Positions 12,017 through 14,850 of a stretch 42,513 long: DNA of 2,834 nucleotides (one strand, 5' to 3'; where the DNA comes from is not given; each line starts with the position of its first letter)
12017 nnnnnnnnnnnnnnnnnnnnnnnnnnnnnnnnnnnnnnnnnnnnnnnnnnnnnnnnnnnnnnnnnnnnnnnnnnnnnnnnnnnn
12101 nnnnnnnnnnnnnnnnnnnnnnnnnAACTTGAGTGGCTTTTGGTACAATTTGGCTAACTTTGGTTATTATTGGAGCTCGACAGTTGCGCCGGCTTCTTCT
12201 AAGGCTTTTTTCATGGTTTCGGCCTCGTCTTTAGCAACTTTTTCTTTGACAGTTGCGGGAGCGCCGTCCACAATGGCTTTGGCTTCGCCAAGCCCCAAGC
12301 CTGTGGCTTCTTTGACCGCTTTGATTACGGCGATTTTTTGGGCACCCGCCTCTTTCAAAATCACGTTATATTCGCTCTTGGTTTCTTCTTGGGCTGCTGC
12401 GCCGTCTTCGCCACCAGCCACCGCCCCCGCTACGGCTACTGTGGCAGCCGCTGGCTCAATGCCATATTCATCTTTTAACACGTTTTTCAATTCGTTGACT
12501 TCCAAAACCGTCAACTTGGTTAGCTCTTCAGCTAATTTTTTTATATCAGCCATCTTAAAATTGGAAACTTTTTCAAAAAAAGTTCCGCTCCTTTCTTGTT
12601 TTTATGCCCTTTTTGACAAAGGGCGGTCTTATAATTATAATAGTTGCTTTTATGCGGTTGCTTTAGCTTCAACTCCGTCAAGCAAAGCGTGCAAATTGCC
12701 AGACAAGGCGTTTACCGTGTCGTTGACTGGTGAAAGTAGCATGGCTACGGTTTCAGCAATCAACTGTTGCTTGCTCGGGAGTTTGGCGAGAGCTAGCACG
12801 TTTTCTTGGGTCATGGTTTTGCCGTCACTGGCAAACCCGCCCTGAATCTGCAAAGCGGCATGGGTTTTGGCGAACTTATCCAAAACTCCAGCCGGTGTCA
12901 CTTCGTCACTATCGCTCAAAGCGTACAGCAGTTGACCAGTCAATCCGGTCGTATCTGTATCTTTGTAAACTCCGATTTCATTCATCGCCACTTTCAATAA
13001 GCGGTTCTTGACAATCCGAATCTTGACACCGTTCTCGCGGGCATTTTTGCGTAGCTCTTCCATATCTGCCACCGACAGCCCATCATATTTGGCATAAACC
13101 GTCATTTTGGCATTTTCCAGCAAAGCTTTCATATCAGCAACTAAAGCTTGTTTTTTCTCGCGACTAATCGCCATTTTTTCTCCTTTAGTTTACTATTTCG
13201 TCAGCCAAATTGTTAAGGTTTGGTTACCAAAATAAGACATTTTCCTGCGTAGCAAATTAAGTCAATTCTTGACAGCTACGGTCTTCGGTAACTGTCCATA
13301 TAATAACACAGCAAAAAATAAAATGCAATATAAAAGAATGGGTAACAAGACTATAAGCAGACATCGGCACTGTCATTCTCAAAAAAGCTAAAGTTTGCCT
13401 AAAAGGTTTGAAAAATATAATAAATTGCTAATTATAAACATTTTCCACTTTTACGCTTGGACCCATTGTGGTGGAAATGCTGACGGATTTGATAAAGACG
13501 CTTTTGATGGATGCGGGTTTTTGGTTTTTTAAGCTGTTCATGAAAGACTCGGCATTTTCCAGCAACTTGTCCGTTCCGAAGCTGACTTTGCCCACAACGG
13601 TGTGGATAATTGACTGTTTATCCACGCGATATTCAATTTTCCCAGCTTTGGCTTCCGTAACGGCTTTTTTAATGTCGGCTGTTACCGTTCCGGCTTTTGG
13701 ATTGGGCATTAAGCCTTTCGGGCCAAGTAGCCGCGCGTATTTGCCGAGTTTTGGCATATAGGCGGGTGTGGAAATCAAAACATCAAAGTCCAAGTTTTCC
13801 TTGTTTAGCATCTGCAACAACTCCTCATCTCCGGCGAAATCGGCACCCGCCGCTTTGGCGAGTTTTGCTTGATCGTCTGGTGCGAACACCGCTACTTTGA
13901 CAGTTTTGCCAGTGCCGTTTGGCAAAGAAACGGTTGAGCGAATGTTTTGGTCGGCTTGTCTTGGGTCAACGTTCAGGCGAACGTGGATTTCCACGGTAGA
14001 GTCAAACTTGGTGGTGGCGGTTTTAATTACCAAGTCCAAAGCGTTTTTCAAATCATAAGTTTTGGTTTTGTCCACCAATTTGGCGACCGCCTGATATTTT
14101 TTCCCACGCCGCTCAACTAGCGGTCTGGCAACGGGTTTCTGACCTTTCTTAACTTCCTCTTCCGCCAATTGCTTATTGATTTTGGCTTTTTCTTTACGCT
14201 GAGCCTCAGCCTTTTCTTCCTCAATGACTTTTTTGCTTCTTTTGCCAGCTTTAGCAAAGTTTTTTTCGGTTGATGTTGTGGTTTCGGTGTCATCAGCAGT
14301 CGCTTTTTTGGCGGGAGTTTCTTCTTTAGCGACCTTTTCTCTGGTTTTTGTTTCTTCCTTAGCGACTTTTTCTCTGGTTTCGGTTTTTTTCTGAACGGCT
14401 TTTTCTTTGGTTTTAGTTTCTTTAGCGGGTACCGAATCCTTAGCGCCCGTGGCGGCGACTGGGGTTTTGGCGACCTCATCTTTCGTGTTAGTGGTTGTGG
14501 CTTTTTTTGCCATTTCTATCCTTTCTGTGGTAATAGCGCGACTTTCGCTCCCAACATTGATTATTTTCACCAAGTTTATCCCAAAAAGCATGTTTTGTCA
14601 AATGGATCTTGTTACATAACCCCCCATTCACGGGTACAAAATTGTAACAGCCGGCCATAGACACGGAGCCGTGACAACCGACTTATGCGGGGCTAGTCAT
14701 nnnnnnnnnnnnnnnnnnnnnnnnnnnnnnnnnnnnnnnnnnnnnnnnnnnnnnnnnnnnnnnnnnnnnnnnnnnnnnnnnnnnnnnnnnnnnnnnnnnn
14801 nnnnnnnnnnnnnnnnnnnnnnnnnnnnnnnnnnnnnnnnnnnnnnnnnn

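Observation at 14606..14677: Second, inverted copy of the same element between recA and rplA, abutting the rplA -35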

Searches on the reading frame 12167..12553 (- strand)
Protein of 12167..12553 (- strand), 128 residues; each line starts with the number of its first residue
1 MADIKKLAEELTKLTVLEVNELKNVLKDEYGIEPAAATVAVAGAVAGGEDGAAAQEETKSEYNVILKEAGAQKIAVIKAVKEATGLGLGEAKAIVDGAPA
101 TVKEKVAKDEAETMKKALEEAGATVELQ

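Call 13: search_protein_families(library=pfam, proteins=[window:12167-12553:-])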
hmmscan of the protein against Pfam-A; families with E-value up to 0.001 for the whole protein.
window:12167-12553:- (128 aa): 2 families
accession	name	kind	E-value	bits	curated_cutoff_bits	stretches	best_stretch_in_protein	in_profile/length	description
PF00542.24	Ribosomal_L12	-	3.4e-28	98.2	25.9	1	62-128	1-67/67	Ribosomal protein L7/L12 C-terminal domain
PF16320.10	Ribosomal_L12_N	-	1.3e-12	47.6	25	1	4-50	2-44/48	Ribosomal protein L7/L12 dimerisation domain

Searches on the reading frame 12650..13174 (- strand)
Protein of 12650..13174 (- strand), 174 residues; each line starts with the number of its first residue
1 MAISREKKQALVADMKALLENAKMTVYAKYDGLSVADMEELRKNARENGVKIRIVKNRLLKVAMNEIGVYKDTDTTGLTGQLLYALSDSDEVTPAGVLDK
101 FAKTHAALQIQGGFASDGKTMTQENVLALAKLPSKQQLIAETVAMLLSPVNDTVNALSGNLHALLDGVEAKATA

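Call 13: search_protein_families(library=pfam, proteins=[window:12650-13174:-])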
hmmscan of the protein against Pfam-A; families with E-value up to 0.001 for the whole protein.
window:12650-13174:- (174 aa): 1 family
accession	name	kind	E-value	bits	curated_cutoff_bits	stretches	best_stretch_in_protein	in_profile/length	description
PF00466.25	Ribosomal_L10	-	1e-21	77.3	22.8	1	5-103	3-100/100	Ribosomal protein L10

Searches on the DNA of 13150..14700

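Call 61: search_rna_families(source=window, start=13150, end=14700, threshold=evalue, max_evalue=10)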
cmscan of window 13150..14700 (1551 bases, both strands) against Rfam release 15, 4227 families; matches with E-value up to 10: 3.
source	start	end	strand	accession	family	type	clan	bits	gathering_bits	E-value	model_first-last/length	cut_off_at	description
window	13223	13306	-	RF00557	L10_leader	Cis-reg; leader;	-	35.3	44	0.0012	1-138/138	no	Ribosomal protein L10 leader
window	14224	14269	-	RF01985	ZEB2_AS1_2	Gene; lncRNA;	-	14.2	70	2.6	1-61/61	no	ZEB2 antisense RNA 1 conserved region 2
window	13382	13479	+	RF01822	RsaJ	Gene; sRNA;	-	12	100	6.8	1-287/287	no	RNA Staph. aureus A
